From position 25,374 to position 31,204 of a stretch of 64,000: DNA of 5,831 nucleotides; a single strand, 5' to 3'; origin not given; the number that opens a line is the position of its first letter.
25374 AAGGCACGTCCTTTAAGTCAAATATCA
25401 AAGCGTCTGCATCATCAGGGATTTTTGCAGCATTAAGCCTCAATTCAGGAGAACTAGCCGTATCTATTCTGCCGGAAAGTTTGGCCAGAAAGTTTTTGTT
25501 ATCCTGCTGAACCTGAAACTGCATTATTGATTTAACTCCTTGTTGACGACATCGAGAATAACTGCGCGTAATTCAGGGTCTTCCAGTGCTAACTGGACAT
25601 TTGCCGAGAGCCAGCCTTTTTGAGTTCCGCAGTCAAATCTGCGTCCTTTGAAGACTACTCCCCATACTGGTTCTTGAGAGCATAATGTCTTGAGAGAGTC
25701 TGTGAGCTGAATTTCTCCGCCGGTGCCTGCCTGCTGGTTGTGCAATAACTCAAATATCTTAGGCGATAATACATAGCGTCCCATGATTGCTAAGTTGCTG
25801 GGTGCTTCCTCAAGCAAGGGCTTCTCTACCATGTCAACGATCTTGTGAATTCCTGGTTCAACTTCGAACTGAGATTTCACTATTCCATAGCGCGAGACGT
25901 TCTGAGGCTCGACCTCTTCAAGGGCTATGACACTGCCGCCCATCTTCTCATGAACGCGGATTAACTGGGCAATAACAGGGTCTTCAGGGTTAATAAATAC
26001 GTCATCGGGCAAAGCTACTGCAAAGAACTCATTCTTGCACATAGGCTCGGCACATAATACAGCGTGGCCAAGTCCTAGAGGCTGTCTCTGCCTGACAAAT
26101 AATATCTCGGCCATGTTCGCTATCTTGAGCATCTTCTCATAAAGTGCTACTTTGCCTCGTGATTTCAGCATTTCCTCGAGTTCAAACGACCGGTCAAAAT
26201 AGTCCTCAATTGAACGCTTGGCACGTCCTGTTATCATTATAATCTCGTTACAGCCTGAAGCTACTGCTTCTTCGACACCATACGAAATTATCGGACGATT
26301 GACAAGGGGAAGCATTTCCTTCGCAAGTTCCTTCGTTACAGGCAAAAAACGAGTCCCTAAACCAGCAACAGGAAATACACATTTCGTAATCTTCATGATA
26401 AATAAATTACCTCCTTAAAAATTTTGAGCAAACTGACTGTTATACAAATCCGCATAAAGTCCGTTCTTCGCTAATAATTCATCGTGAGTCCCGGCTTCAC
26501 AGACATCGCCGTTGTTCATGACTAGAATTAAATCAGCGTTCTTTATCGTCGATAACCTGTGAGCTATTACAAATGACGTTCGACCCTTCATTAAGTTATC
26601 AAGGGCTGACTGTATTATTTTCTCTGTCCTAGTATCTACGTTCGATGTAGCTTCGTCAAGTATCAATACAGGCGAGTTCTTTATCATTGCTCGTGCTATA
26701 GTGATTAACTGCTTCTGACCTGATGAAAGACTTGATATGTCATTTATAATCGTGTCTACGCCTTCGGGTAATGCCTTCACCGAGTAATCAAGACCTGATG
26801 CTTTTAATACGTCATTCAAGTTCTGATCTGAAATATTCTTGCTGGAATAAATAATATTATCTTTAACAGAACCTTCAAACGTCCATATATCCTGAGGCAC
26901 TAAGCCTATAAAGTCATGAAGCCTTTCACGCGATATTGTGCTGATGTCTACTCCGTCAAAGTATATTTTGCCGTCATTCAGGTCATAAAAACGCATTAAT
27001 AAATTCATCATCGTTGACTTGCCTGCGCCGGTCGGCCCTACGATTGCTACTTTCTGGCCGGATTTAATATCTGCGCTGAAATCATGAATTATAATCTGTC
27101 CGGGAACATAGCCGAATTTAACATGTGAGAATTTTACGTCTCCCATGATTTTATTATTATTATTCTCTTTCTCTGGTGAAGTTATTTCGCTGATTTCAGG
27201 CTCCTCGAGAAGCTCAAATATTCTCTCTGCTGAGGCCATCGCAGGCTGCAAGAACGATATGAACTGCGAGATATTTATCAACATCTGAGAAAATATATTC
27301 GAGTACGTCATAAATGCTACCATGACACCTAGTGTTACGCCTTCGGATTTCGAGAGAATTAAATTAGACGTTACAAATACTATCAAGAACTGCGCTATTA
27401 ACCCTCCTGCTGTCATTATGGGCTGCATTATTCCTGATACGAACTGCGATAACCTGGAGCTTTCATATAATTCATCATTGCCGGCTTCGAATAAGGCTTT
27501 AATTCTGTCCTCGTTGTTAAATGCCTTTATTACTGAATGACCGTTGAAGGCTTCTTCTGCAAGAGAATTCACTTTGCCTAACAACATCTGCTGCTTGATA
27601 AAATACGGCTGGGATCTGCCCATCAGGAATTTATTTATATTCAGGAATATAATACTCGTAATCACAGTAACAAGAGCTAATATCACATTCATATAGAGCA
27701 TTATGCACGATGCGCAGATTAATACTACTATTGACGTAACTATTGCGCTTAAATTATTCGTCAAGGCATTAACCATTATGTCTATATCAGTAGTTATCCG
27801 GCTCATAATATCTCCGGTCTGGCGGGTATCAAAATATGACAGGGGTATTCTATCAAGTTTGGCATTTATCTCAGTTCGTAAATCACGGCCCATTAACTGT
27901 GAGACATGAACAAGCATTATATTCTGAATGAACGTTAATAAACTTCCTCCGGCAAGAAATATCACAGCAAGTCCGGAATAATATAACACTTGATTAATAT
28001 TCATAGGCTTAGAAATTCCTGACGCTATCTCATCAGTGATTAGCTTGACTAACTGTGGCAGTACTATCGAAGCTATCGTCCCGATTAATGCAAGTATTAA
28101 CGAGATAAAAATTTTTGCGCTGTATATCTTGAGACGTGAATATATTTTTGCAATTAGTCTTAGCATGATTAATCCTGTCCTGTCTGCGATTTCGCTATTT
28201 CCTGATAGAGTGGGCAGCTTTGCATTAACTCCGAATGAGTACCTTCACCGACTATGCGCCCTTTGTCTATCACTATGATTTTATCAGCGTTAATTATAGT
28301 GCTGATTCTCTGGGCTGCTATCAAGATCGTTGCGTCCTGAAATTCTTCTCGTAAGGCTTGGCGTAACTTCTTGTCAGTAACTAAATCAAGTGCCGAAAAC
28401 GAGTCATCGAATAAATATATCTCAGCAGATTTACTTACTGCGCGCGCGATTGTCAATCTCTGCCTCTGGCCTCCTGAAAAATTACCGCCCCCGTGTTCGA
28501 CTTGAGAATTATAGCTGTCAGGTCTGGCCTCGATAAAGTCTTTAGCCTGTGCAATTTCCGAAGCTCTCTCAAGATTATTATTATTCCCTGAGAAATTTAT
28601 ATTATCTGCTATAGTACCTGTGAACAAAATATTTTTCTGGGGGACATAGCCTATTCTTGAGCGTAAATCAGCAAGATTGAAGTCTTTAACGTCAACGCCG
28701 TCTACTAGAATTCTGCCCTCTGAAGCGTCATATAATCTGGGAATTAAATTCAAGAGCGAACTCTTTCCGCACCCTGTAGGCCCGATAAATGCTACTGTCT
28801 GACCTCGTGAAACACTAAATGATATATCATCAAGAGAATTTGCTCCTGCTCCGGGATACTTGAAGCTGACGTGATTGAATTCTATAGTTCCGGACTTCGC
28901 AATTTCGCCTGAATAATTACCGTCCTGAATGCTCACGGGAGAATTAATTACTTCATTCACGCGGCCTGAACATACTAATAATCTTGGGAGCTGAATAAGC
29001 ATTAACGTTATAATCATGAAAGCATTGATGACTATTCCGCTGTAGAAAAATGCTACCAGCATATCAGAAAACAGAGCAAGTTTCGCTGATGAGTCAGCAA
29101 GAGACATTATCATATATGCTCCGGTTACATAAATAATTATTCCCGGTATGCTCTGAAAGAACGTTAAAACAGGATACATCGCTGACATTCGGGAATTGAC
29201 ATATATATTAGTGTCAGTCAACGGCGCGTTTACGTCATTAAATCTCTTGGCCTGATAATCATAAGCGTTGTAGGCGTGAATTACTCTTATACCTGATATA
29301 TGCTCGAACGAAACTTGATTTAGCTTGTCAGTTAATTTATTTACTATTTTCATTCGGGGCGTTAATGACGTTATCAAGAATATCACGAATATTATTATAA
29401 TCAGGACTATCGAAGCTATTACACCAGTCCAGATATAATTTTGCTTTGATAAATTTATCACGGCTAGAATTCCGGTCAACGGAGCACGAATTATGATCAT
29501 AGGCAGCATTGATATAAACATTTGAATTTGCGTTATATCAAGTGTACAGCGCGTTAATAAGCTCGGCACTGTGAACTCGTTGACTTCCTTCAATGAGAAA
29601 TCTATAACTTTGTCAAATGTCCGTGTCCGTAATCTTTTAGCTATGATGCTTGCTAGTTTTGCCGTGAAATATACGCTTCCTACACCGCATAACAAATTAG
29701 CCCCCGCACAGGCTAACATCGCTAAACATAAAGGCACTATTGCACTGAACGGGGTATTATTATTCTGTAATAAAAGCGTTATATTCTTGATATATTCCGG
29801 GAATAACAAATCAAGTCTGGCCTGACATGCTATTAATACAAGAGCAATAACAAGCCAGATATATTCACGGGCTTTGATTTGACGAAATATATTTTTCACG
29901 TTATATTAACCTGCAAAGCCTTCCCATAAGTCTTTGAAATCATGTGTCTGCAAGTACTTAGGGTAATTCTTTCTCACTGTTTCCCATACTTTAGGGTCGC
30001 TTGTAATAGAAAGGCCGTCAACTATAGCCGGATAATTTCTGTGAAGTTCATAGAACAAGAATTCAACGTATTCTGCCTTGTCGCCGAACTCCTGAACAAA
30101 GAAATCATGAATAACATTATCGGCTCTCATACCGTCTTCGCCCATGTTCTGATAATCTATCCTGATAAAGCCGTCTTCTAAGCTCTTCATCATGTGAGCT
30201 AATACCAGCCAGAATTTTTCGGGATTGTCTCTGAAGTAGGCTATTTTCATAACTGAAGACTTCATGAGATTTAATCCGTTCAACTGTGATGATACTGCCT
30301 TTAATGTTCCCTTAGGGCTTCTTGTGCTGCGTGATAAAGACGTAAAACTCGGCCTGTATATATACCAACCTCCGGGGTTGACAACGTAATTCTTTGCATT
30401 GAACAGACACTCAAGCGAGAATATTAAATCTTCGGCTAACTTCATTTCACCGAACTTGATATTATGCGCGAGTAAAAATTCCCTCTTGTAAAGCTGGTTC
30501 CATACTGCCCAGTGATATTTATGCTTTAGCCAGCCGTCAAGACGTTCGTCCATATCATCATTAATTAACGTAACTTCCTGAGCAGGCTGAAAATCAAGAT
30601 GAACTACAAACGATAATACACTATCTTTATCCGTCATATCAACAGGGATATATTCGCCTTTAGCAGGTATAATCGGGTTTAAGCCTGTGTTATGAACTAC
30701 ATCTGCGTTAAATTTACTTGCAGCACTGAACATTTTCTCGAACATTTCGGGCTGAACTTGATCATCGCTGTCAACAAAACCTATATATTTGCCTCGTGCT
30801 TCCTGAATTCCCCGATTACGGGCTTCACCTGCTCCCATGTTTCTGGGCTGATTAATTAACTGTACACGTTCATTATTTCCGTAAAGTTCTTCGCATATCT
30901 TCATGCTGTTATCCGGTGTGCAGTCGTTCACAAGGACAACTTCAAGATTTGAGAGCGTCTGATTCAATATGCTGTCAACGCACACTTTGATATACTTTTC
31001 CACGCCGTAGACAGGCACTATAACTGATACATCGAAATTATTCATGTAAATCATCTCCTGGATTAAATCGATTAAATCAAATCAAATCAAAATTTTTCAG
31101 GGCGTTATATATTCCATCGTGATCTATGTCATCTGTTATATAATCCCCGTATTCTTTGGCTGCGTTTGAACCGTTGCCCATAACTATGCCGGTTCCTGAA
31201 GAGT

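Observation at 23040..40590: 17.5-kb, 13-gene operon for a glyco/acyl conjugate with three adenylating enzymes and two condensation-like enzymes but no carrier protein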

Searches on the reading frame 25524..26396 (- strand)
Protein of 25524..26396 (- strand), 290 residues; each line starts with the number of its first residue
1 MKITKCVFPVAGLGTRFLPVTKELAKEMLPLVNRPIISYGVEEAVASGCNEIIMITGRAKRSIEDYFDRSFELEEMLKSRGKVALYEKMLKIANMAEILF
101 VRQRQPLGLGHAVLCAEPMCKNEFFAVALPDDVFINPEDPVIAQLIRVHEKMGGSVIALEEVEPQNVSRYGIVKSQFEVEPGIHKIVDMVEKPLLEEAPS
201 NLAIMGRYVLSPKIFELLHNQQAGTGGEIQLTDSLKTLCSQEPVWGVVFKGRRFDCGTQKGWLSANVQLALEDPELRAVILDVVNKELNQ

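Call 4: search_protein_families(library=pfam, proteins=[window:25524-26396:-], max_evalue=0.01)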
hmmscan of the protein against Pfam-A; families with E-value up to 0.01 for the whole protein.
window:25524-26396:- (290 aa): 2 families
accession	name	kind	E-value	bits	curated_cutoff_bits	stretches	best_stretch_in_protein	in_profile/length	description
PF00483.29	NTP_transferase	-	4e-28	99.1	21.2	1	11-269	7-242/245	Nucleotidyl transferase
PF12804.13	NTP_transf_3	-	0.0002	22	27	1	10-160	5-122/160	MobA-like NTP transferase domain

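Call 5: search_protein_families(library=ncbifam, proteins=[window:25524-26396:-], max_evalue=0.01)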
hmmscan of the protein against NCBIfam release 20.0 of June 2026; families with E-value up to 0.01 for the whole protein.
window:25524-26396:- (290 aa): 26 families (the best 25 are shown)
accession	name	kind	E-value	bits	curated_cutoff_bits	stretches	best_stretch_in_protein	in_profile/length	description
TIGR01099.1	galU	equivalog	2e-105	352.1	326.8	1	3-265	1-261/261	UTP--glucose-1-phosphate uridylyltransferase GalU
NF009928.0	PRK13389.1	equivalog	1.3e-71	241.2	548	1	2-276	7-286/302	UTP--glucose-1-phosphate uridylyltransferase GalU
NF007516.0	PRK10122.1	equivalog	2.4e-58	197.7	534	1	3-273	3-280/297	UTP--glucose-1-phosphate uridylyltransferase GalF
TIGR01105.1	galF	equivalog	7.6e-54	182.9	659.2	1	3-273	3-280/297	GalU regulator GalF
TIGR03992.1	Arch_glmU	subfamily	7.1e-33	114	292.1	1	5-267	2-225/393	bifunctional sugar-1-phosphate nucleotidylyltransferase/acetyltransferase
TIGR01208.1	rmlA_long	equivalog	8e-32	110.5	320.25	1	5-269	1-234/353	glucose-1-phosphate thymidylyltransferase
NF041313.1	UDPGP_AglF_Halo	equivalog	3.7e-28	98.6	400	2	98-261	73-226/234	UTP--glucose-1-phosphate uridylyltransferase AglF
NF041173.1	Sug_nt_acttase_Thmprot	equivalog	4.9e-16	58.7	600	1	5-268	2-226/405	bifunctional sugar-1-phosphate nucleotidylyltransferase/acetyltransferase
TIGR01207.1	rmlA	equivalog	4e-15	55.7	360.65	2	97-237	73-202/286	glucose-1-phosphate thymidylyltransferase RfbA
NF012024.0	PRK15480.1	equivalog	4.4e-15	55.6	588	2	102-263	82-234/292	glucose-1-phosphate thymidylyltransferase RfbA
TIGR02091.1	glgC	equivalog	3.2e-10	39.6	424.9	1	143-277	130-267/364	glucose-1-phosphate adenylyltransferase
NF010935.0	PRK14355.1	equivalog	7.1e-10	38.1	718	1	7-73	7-70/459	bifunctional UDP-N-acetylglucosamine diphosphorylase/glucosamine-1-phosphate N-acetyltransferase GlmU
NF045761.1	NAMPUrTaseMurU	equivalog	1.3e-08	35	250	1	10-66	7-63/226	N-acetylmuramate alpha-1-phosphate uridylyltransferase MurU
NF003670.0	PRK05293.1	equivalog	3.3e-08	32.9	470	1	144-277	136-266/382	glucose-1-phosphate adenylyltransferase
TIGR01173.1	glmU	equivalog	7.6e-07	28.3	366.85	1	10-188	7-151/452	bifunctional UDP-N-acetylglucosamine diphosphorylase/glucosamine-1-phosphate N-acetyltransferase GlmU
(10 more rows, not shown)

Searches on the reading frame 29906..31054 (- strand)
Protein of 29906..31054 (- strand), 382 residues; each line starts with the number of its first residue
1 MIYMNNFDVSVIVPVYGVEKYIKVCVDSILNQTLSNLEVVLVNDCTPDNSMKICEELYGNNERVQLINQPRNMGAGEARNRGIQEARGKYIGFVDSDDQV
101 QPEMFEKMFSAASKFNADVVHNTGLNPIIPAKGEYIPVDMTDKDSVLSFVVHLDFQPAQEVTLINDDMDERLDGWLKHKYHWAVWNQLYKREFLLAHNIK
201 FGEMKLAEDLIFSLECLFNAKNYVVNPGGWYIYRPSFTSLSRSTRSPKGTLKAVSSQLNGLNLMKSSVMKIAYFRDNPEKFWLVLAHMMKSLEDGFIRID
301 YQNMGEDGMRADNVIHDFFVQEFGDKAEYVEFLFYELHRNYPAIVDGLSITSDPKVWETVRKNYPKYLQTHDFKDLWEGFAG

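Call 3: search_protein_families(library=pfam, proteins=[window:29906-31054:-], max_evalue=0.01)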
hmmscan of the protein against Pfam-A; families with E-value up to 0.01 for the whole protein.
window:29906-31054:- (382 aa): 3 families
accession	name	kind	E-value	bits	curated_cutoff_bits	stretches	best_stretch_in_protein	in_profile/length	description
PF00535.33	Glycos_transf_2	-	4.3e-35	121.5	23.3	1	10-120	1-111/168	Glycosyl transferase family 2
PF10111.15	Glyco_tranf_2_2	-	4.9e-13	49.6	27.3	1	10-114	1-108/276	Glycosyltransferase like family 2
PF13641.12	Glyco_tranf_2_3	-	2e-12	48.1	27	1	9-112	3-111/230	Glycosyltransferase like family 2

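Call 5: search_protein_families(library=ncbifam, proteins=[window:29906-31054:-], max_evalue=0.01)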
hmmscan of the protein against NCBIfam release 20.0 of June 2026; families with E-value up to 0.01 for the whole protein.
window:29906-31054:- (382 aa): 23 families
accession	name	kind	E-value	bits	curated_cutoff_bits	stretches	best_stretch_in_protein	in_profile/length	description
NF007482.0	PRK10073.1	equivalog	3.8e-38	131.3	423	2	8-122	7-120/334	glycosyltransferase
NF047683.1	TeichurnBiosyTuaG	equivalog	6.4e-24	84.9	400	1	7-112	6-111/252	teichuronic acid biosynthesis protein TuaG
NF041394.1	GtaseAglG_Halo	equivalog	3.8e-16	59.2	440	1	8-117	2-112/304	glucosyl-dolichyl phosphate glucuronosyltransferase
NF041875.1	EPS_EpsD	equivalog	2e-15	57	370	1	9-120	1-112/325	exopolysaccharide biosynthesis glycosyltransferase EpsD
NF050050.1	ProtGlycPglI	equivalog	8.2e-15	54.9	500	1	9-122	4-118/306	GalNAc(5)-diNAcBac-PP-undecaprenol beta-1,3-glucosyltransferase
TIGR03937.1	PgaC_IcaA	equivalog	2e-14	53.4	422.3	1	8-127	46-163/407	poly-beta-1,6-N-acetyl-D-glucosamine synthase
NF053739.1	GlytfEpsEBac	equivalog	3.7e-14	52.4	450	1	9-120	3-115/265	glycosyltransferase EpsE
TIGR03965.1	mycofact_glyco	equivalog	1.1e-13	50.9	280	1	8-110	75-177/467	mycofactocin biosynthesis glycosyltransferase MftF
TIGR03111.1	glyc2_xrt_Gpos1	hypoth_equivalog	5.3e-13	48.5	363.95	1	8-112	50-156/439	TIGR03111 family XrtG-associated glycosyltransferase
NF007453.0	PRK10018.1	equivalog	7.2e-11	42.3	382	1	5-109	4-108/280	colanic acid biosynthesis glycosyltransferase WcaA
TIGR04017.1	WcaA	equivalog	2.3e-10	40.5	495.75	1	7-109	5-107/279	colanic acid biosynthesis glycosyltransferase WcaA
NF047588.1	GlcsyltransPgfSStrep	equivalog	4.4e-10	39.3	500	1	9-112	3-110/308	glycosyltransferase PgfS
TIGR04242.1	nodulat_NodC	equivalog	1.2e-09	37.6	550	1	8-110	49-154/395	chitooligosaccharide synthase NodC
NF038302.1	EPS_HpsE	equivalog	1.5e-09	37.3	300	1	8-104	2-103/307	hormogonium polysaccharide biosynthesis glycosyltransferase HpsE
NF038299.1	EPS_HpsN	equivalog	5.3e-09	35.5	425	1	9-107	3-101/317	hormogonium polysaccharide biosynthesis glycosyltransferase HpsN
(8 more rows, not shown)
